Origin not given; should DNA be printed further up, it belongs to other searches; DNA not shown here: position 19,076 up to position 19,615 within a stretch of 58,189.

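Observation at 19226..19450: Small ORF between parA and parB that mimics the ParB N-terminal ParA-interacting peptide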

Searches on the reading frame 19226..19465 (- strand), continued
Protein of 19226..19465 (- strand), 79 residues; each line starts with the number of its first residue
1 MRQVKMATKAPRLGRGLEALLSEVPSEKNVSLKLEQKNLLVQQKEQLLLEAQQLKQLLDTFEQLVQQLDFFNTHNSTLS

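Call 48: search_solved_structures(query=A3, max_evalue=1, show_alignments=3)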
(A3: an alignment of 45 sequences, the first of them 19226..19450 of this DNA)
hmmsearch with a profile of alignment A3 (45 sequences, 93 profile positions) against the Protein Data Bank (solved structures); distinct sequences matched with E-value up to 1: 9.
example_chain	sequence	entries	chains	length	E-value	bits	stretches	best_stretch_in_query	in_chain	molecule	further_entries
6t1f_A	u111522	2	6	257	1.8e-07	35.3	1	1-86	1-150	Chromosome-partitioning protein ParB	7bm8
1vz0_A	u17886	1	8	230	0.00061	23.9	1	1-82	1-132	Chromosome-partitioning protein Spo0J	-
5j2l_B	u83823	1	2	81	0.073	17.3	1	30-90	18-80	protein design 2L4HC2_11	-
6s6h_A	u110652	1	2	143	0.33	15.2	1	57-87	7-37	Chromosome-partitioning protein ParB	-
9ugr_A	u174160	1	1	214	0.45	14.7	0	55-89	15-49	Syn-F4-Link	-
7bnr_A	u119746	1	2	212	0.72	14.1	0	52-85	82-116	ParB family protein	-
7o0n_A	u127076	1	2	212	0.79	14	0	52-85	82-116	ParB family protein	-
7bnk_A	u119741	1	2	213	0.83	13.9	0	52-85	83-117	ParB family protein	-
8h7c_A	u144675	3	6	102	0.88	13.8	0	55-89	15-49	De novo ferric enterobactin esterase Syn-F4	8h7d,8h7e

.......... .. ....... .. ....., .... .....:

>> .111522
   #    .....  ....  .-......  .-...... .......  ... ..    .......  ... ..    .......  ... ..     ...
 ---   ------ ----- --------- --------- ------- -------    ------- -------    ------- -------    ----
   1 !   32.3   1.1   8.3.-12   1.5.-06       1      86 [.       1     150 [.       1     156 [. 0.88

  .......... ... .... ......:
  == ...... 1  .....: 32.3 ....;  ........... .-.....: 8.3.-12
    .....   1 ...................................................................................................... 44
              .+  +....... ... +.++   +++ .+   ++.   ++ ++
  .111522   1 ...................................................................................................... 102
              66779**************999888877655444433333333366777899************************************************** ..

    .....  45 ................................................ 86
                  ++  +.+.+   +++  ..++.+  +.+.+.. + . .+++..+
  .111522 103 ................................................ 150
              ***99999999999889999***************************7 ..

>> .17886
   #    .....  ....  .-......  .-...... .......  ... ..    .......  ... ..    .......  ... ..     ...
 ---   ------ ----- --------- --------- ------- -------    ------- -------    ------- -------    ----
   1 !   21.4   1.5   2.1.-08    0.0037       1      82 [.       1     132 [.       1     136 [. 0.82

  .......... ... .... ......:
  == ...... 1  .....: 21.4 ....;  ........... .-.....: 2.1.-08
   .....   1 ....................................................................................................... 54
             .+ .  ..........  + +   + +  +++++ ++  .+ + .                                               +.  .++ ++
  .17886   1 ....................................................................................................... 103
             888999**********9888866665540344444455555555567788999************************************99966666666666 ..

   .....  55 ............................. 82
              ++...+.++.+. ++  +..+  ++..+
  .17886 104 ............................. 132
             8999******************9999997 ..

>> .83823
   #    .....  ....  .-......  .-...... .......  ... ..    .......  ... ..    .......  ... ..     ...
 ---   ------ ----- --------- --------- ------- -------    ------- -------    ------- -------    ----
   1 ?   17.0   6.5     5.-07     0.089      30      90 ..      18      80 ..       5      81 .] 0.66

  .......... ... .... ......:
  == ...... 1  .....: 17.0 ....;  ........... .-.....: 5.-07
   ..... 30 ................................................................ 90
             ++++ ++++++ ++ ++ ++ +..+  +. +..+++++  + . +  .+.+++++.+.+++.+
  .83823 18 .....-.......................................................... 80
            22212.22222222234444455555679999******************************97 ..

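Call 49: list_cluster_members(proteins=[P0048, P0038, P0047, P0035, P0041, P0054, P0059, P0064, P0065, P0066])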
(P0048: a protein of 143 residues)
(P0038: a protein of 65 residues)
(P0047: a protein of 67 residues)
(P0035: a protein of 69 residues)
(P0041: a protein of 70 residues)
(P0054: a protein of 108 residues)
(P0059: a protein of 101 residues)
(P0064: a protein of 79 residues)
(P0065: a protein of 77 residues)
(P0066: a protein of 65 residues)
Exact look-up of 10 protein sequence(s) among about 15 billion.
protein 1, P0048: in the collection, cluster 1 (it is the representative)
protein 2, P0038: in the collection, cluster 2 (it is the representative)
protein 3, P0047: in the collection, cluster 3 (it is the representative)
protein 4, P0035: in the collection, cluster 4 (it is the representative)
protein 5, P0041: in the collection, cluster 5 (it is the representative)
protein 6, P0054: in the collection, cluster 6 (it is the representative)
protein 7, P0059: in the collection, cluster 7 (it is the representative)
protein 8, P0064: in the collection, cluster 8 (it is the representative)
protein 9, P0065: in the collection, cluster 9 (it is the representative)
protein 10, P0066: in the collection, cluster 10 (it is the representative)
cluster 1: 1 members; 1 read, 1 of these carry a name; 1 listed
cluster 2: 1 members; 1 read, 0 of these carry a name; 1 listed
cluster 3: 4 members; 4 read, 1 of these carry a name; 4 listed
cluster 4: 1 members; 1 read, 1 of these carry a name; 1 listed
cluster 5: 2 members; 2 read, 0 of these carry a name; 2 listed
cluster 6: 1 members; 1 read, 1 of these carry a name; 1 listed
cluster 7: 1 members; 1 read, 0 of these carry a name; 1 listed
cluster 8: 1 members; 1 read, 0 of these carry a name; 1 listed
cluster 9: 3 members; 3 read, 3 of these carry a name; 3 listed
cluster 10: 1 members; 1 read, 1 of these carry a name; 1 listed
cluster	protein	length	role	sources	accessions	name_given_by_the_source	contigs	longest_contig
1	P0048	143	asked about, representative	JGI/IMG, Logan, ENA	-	hypothetical protein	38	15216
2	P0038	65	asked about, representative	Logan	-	-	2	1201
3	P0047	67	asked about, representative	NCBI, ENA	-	-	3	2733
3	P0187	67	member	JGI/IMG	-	hypothetical protein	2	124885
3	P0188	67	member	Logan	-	-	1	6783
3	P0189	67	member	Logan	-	-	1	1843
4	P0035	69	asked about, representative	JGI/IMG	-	ParB-like chromosome segregation protein Spo0J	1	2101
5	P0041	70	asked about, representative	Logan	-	-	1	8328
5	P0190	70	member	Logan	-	-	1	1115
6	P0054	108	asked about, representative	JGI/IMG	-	ParB family chromosome partitioning protein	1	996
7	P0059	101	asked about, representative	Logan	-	-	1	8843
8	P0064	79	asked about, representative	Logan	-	-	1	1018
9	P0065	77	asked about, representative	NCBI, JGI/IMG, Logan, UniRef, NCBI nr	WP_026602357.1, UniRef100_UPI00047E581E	hypothetical protein [Methylomonas sp. 11b] | hypothetical protein n=1 Tax=Methylomonas sp. 11b TaxID=1168169 RepID=UPI00047E581E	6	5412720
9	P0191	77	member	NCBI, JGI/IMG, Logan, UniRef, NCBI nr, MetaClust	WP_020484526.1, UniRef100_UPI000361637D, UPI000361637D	hypothetical protein [Methylomonas sp. MK1] | hypothetical protein n=1 Tax=Methylomonas sp. MK1 TaxID=1131552 RepID=UPI000361637D | status=active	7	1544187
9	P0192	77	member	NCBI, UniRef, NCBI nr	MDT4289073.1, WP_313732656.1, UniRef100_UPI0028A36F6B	hypothetical protein RO575_05865 [Methylomonas sp. MO1] | hypothetical protein n=1 Tax=Methylomonas sp. MO1 TaxID=3073619 RepID=UPI0028A36F6B | hypothetical protein [Methylomonas sp. MO1]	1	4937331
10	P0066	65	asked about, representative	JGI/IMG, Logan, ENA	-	hypothetical protein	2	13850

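Call 57: find_encoding_contigs(protein=P0047, flank=3000, max_places=1)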
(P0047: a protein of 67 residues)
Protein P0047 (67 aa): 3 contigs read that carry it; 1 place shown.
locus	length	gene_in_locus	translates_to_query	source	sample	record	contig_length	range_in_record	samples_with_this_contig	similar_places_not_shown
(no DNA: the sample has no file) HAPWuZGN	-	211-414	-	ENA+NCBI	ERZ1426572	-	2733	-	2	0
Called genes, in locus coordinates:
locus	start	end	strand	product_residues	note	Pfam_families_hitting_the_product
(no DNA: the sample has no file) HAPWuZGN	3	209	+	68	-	?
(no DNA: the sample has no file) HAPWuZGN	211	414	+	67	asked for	-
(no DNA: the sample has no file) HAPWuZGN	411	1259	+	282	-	PF02195:ParB_N, PF17762:HTH_ParB, PF23552:ParB_C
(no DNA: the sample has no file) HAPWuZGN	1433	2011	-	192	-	PF00034:Cytochrom_C (weak), PF13442:Cytochrome_CBB3 (weak)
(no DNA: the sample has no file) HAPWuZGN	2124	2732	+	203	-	?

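Call 58: find_encoding_contigs(protein=P0066, flank=3000, max_places=1)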
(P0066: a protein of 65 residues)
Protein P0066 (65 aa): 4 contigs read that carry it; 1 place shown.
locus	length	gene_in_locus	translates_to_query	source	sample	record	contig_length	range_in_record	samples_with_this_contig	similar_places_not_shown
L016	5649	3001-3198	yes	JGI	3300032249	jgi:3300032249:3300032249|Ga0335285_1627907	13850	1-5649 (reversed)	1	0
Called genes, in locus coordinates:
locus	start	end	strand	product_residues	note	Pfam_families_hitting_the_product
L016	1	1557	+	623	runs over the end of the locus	PF00890:FAD_binding_2 (faint), PF01134:GIDA, PF07992:Pyr_redox_2 (weak), PF12831:FAD_oxidored, PF21680:GIDA_C_1st, PF13932:SAM_GIDA_C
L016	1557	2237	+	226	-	PF02527:GidB, PF05175:MTS (weak), PF13847:Methyltransf_31, PF13649:Methyltransf_25 (faint)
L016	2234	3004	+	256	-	PF00142:Fer4_NifH (weak), PF01656:CbiA, PF02374:ArsA_ATPase (weak), PF06564:CBP_BcsQ, PF09140:MipZ, PF10609:ParA, PF13614:AAA_31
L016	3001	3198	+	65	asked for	-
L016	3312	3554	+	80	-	-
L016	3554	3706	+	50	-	PF07927:HicA_toxin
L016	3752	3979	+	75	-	-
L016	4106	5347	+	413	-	PF10544:T5orf172, PF13455:MUG113 (weak), PF08238:Sel1 (faint)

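Call 72: search_protein_families(library=pfam, alignment_id=A3, max_evalue=0.01)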
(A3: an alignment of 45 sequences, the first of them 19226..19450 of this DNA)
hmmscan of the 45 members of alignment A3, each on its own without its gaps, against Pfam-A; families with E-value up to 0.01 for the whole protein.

A. member 1, window:19226-19450:- (74 aa): 0 families

B. families by the number of members that match (of 45 scanned): 4 families
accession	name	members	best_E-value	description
PF02195.25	ParB_N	4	4.3e-27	ParB N-terminal domain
PF22722.2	NA-iREase1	1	0.0015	NACHT-associated inactive Restriction Endonuclease 1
PF02183.23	HALZ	1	0.0043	Homeobox associated leucine zipper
PF25034.1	Spectrin_SYNE1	1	0.01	Nesprin-1, spectrin repeats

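Call 73: predict_structure(alignment_id=A5)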
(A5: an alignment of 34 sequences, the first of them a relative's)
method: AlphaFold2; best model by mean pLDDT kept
length: 147 residues; sequences in the alignment: 34
mean_pLDDT: 79.5   pTM: 0.55
mean pLDDT of the five models: 79.5, 79.3, 78.7, 78.5, 75.5
residues with pLDDT >= 90: 50; 70-90: 64; 50-70: 13; < 50: 20
segments of 3 or more residues with pLDDT < 50: 1-9, 17-25
pLDDT, mean of each block of 10 residues (from residue 1): 43 48 59 85 76 91 87 84 89 91 78 84 96 96 89
secondary structure, 60 per line:
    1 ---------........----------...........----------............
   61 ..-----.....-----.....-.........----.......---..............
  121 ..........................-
elements in order: H10-17 E28-32 E36-38 H49-62 E68-72 E78-82 H84-92 E97-103 H107-146

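Call 75: fold_search(model_id=the predicted structure, library=pdb)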
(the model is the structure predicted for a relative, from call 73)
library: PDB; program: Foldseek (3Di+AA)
matches with E <= 10: 310; with E <= 0.001: 52
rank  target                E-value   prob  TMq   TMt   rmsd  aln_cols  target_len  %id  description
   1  7bm8_A                1.3e-09  1.00  0.50  0.41   7.4        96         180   35  Crystal structure of the C-terminally truncated chromosome-partitioning protein ParB from Caulobacter crescentus compl (released 2021-04-28)
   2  7ol9_B                6.0e-09  1.00  0.51  0.38   6.3        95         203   33  Crystal structure of C-terminally truncated Bacillus subtilis nucleoid occlusion protein (Noc) complexed to the Noc-bi (released 2022-03-09)
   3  7bnr_A                8.3e-09  1.00  0.51  0.39   7.3        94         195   36  Crystal structure of a ParB Q52A mutant from Myxococcus xanthus bound to CTPyS (released 2021-09-08)
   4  7nfu_B                1.2e-08  1.00  0.51  0.36   7.6       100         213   34  Crystal structure of C-terminally truncated Geobacillus thermoleovorans nucleoid occlusion protein Noc (released 2021-02-17)
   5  7bnk_A                1.3e-08  1.00  0.50  0.39   7.3        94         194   36  Crystal structure of ParB from Myxococcus xanthus bound to CDP and Monothiophosphate (released 2021-09-08)
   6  7bnk_B                2.2e-08  1.00  0.50  0.39   7.3        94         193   36  Crystal structure of ParB from Myxococcus xanthus bound to CDP and Monothiophosphate (released 2021-09-08)
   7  6sdk_B                2.7e-08  1.00  0.50  0.38   7.0        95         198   34  Crystal structure of bacterial ParB dimer bound to CDP (released 2019-10-23)
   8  7nfu_A                2.9e-08  1.00  0.51  0.35  10.9       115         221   36  Crystal structure of C-terminally truncated Geobacillus thermoleovorans nucleoid occlusion protein Noc (released 2021-02-17)
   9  7bnr_B                3.6e-08  1.00  0.49  0.38   7.4        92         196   37  Crystal structure of a ParB Q52A mutant from Myxococcus xanthus bound to CTPyS (released 2021-09-08)
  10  7ol9_A                4.3e-08  1.00  0.55  0.41   2.1        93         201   33  Crystal structure of C-terminally truncated Bacillus subtilis nucleoid occlusion protein (Noc) complexed to the Noc-bi (released 2022-03-09)
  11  6sdk_A                4.9e-08  1.00  0.50  0.38   7.0        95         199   34  Crystal structure of bacterial ParB dimer bound to CDP (released 2019-10-23)
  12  6t1f_C                5.3e-08  1.00  0.48  0.36   9.6        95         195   36  Crystal structure of the C-terminally truncated chromosome-partitioning protein ParB from Caulobacter crescentus compl (released 2020-10-14)
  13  7o0n_A                6.0e-08  1.00  0.49  0.38   7.4        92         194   36  Crystal structure of a ParB E93A mutant from Myxococcus xanthus bound to CDP and monothiophosphate (released 2021-09-15)
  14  7ng0                  8.4e-08  1.00  0.52  0.39   6.7        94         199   34  Crystal structure of N- and C-terminally truncated Geobacillus thermoleovorans nucleoid occlusion protein Noc (released 2021-02-17)
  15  6t1f_A                1.7e-07  1.00  0.44  0.34  16.6       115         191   36  Crystal structure of the C-terminally truncated chromosome-partitioning protein ParB from Caulobacter crescentus compl (released 2020-10-14)
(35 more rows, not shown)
